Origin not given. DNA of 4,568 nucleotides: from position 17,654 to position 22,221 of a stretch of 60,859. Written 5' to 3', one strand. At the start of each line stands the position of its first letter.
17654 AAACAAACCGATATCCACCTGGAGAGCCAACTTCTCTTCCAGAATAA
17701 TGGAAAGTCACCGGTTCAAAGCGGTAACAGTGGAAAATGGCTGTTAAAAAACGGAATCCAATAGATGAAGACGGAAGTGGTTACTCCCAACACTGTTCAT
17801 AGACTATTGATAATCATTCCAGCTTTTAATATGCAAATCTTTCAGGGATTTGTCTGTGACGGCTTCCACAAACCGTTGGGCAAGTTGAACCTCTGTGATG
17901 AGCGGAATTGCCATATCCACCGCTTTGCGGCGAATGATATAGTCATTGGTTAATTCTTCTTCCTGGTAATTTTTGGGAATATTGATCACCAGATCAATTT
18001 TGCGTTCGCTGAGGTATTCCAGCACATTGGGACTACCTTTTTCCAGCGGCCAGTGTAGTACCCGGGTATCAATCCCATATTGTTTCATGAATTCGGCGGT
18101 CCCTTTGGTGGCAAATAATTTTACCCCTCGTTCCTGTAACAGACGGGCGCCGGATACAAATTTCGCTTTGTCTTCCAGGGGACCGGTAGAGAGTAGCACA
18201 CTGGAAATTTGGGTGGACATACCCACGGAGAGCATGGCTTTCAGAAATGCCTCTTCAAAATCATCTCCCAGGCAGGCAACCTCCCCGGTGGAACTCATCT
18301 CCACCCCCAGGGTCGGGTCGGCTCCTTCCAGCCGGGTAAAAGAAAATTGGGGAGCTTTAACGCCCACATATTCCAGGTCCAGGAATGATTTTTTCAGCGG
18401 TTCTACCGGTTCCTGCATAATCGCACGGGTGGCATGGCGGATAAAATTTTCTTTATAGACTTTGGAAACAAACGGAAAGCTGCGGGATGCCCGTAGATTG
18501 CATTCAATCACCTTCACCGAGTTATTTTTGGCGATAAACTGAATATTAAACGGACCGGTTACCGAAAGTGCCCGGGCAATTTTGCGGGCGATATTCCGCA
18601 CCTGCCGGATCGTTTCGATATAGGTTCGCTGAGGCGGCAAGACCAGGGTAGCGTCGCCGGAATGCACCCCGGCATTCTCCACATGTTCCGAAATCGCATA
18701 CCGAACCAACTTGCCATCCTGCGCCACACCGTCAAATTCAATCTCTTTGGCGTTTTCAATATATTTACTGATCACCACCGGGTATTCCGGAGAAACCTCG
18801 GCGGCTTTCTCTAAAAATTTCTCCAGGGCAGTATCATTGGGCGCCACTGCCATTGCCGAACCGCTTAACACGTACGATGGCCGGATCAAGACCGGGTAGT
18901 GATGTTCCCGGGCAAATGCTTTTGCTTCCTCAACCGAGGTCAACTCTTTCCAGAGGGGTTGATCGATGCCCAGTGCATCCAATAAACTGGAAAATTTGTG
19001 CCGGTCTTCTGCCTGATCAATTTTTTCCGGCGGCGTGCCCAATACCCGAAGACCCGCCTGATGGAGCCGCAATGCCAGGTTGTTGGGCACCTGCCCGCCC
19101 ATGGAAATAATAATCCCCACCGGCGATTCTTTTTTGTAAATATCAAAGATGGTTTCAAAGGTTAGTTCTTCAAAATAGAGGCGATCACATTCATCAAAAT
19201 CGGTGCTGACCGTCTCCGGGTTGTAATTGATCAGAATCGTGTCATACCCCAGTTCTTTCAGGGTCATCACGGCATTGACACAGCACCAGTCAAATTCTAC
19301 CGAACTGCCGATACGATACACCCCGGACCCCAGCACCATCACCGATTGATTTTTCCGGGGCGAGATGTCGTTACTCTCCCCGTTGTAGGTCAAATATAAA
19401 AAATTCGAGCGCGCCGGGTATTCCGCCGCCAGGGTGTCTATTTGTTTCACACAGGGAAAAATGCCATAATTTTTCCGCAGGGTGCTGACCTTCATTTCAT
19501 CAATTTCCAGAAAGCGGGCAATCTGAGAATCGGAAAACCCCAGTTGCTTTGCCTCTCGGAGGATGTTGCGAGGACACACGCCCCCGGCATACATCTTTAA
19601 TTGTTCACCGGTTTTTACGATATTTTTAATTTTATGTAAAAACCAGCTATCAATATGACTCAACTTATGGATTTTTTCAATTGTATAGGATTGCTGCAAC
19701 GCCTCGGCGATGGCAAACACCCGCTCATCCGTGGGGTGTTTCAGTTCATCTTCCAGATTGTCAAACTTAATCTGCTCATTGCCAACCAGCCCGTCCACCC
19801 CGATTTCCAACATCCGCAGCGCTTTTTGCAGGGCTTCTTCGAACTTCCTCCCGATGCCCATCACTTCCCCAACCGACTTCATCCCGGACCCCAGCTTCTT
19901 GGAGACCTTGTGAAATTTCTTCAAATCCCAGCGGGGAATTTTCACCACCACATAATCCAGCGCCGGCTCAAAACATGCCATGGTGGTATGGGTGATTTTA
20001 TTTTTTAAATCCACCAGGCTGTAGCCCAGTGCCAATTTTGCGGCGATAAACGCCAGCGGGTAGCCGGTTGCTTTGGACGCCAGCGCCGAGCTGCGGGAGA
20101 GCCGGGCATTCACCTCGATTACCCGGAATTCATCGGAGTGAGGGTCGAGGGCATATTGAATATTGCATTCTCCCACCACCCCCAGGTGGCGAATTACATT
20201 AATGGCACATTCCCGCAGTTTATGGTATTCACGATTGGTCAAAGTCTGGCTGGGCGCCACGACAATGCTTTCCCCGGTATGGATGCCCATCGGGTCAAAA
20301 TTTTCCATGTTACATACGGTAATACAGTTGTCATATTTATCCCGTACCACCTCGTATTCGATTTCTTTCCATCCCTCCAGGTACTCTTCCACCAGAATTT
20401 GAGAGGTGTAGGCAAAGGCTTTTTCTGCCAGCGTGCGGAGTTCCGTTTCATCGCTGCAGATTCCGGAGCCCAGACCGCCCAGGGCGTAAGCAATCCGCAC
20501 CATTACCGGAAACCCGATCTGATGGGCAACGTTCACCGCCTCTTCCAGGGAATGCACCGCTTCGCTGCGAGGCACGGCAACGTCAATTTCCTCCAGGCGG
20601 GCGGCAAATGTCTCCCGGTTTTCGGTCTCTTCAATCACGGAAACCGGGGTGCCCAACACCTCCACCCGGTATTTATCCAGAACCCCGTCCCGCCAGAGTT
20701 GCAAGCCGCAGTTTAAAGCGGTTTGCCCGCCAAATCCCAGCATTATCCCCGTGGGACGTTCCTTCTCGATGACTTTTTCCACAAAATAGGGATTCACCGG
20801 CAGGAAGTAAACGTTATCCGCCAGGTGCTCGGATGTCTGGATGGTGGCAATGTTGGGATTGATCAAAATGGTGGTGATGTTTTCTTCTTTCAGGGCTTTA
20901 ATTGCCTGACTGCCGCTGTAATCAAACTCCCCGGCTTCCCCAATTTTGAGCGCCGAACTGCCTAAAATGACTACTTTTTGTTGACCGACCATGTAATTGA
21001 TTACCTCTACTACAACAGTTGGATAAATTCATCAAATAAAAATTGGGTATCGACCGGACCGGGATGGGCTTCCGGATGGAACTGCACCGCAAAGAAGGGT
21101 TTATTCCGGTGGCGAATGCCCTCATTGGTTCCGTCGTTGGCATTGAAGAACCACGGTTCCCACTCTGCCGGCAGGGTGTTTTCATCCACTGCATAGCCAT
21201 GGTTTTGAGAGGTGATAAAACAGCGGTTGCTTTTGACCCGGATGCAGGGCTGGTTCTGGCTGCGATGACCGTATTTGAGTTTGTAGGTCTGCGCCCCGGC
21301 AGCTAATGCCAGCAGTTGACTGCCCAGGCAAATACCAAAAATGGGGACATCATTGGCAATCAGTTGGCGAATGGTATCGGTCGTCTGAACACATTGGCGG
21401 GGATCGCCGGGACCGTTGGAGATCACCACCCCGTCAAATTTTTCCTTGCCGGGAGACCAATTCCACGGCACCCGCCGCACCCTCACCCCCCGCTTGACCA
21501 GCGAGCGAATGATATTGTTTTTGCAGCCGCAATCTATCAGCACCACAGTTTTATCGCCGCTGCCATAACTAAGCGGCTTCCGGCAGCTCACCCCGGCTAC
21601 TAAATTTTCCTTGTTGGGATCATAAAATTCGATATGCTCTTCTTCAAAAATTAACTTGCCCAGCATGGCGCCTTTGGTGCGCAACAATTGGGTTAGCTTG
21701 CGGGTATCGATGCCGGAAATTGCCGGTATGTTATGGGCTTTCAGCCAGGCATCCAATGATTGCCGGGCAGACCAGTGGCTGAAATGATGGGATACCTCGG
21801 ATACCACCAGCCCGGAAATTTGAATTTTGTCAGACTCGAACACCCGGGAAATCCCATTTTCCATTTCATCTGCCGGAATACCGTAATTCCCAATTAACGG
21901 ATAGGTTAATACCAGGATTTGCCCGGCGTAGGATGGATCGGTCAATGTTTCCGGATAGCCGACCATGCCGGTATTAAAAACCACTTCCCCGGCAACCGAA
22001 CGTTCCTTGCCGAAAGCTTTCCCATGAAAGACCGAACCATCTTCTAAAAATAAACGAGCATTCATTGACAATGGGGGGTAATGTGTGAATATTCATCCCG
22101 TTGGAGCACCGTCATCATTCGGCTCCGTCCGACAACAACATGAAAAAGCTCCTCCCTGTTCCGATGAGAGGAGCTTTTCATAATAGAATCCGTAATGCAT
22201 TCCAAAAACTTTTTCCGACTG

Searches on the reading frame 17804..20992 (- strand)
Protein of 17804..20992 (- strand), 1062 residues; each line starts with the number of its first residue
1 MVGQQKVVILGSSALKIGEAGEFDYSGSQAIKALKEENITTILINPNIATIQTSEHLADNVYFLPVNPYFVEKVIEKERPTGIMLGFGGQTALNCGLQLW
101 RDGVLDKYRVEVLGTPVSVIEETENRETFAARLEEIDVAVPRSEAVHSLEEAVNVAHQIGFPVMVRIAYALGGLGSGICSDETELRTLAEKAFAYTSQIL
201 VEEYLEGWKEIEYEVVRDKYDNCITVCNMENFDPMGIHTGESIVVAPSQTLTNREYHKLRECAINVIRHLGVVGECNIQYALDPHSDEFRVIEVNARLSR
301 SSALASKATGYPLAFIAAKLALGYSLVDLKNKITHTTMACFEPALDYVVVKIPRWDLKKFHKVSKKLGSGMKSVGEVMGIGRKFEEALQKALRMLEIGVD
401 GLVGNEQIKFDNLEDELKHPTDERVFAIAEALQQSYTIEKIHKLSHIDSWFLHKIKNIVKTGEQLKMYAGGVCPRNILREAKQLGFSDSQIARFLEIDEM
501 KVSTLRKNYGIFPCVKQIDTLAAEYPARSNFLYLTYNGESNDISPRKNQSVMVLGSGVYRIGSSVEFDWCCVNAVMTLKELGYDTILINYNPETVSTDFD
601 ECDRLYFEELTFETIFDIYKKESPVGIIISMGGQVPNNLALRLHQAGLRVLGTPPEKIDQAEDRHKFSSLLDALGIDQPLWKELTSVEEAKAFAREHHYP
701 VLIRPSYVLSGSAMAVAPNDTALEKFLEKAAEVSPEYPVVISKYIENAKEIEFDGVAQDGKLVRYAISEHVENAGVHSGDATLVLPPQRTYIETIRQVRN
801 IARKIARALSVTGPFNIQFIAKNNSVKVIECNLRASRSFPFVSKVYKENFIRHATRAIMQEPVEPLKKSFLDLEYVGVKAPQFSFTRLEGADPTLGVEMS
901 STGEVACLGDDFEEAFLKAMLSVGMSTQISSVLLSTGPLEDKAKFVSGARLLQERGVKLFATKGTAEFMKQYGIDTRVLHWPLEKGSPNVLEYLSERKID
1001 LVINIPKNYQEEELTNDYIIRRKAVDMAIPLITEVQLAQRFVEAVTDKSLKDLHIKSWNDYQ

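Call 4: search_protein_families(library=pfam, proteins=[window:17804-20992:-], max_evalue=0.01)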
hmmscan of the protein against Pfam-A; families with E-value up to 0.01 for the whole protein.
window:17804-20992:- (1062 aa): 11 families
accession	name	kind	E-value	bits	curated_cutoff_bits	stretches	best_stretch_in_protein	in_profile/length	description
PF02786.22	CPSase_L_D2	-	2.4e-105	351.2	19.8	2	126-326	2-208/211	Carbamoyl-phosphate synthase L chain, ATP binding domain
PF25596.1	CPSase_L_D1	-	7.4e-89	294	27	2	548-660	2-118/118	Carbamoyl phosphate synthase preATP-grasp domain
PF02787.25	CPSase_L_D3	-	2.3e-29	101.7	26.6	1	416-494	2-79/80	Carbamoyl-phosphate synthetase large chain, oligomerisation domain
PF02222.28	ATP-grasp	-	1.4e-19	70.9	27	2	133-277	3-144/179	ATP-grasp domain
PF02142.27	MGS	-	5.8e-18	65.3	24.1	1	946-1033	3-94/94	MGS-like domain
PF07478.18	Dala_Dala_lig_C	-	4.6e-17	62.7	24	2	150-296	26-174/204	D-ala D-ala ligase C-terminus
PF15632.11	ATPgrasp_Ter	-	1.6e-10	41.3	29.1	2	790-860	41-110/131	ATP-grasp in the biosynthetic pathway with Ter operon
PF02655.19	ATP-grasp_3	-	9.6e-06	26.2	23.2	0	167-299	38-158/160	ATP-grasp domain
PF08443.16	RimK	-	9.6e-06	25.8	21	1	137-207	15-84/188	RimK-like ATP-grasp domain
PF13549.11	ATP-grasp_5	-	1.3e-05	25.1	27.6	0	133-168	19-54/221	ATP-grasp domain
PF01071.24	GARS_A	-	3e-05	24.4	27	0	133-220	10-103/194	Phosphoribosylglycinamide synthetase, ATP-grasp (A) domain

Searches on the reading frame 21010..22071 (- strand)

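Call 6: search_protein_families(library=ncbifam, proteins=[window:21010-22071:-], max_evalue=0.01)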
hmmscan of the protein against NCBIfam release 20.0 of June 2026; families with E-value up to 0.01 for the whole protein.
window:21010-22071:- (353 aa): 29 families (the best 25 are shown)
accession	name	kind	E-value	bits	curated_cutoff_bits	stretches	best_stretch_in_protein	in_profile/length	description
TIGR01368.1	CPSaseIIsmall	equivalog_domain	1e-140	468.9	307.35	1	6-352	2-358/361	glutamine-hydrolyzing carbamoyl-phosphate synthase small subunit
NF009475.0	PRK12838.1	equivalog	4.3e-128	427.2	221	1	3-352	1-352/359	carbamoyl phosphate synthase small subunit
NF005849.0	PRK07765.1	equivalog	3.7e-18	65.6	308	1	210-335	45-175/219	aminodeoxychorismate/anthranilate synthase component II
NF010081.0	PRK13566.1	equivalog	1.6e-17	63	645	1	208-335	568-700/729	anthranilate synthase component I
NF011201.0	PRK14607.1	equivalog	3e-16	59.2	670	1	213-335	46-172/534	bifunctional anthranilate synthase component II/anthranilate phosphoribosyltransferase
TIGR00566.1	trpG_papA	subfamily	4.2e-16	59.3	121.05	1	215-336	48-177/192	glutamine amidotransferase of anthranilate synthase or aminodeoxychorismate synthase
TIGR01823.1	PabB-fungal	equivalog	2e-15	56.2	442.55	1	210-352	52-203/742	aminodeoxychorismate synthase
TIGR01815.1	TrpE-clade3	equivalog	2.2e-14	52.4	739.15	1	209-335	557-688/717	anthranilate synthase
NF001975.0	PRK00758.1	equivalog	1.5e-13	50.8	198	1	187-338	17-168/185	GMP synthase subunit A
NF005271.0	PRK06774.1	equivalog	7.2e-13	48.3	340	1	214-337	46-177/191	aminodeoxychorismate synthase component II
NF005799.0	PRK07649.1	equivalog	2.6e-12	46.7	327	1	212-337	44-173/195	aminodeoxychorismate/anthranilate synthase component II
TIGR00888.1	guaA_Nterm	equivalog_domain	4.4e-12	45.8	172.15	1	185-339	12-171/188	glutamine-hydrolyzing GMP synthase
NF005946.0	PRK08007.1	equivalog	2.4e-11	43.5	332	1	213-335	45-171/187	aminodeoxychorismate synthase component 2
NF005367.0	PRK06895.1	equivalog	4.8e-11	42.9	265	1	209-336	41-173/190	anthranilate synthase component II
NF006462.0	PRK08857.1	equivalog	1.3e-09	37.9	345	1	215-336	47-177/193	aminodeoxychorismate/anthranilate synthase component II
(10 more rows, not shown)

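Call 8: search_protein_families(library=pfam, proteins=[window:21010-22071:-], max_evalue=0.001)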
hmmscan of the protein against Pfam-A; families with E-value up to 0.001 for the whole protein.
window:21010-22071:- (353 aa): 3 families
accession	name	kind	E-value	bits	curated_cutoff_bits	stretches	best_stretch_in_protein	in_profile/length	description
PF00117.34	GATase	-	2.3e-56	191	22.8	1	177-351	1-189/190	Glutamine amidotransferase class-I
PF00988.28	CPSase_sm_chain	-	4.3e-53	178.9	27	1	7-139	1-125/126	Carbamoyl-phosphate synthase small chain, CPSase domain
PF07722.19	Peptidase_C26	-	4.4e-10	40.1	20.5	1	231-334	95-219/219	Peptidase C26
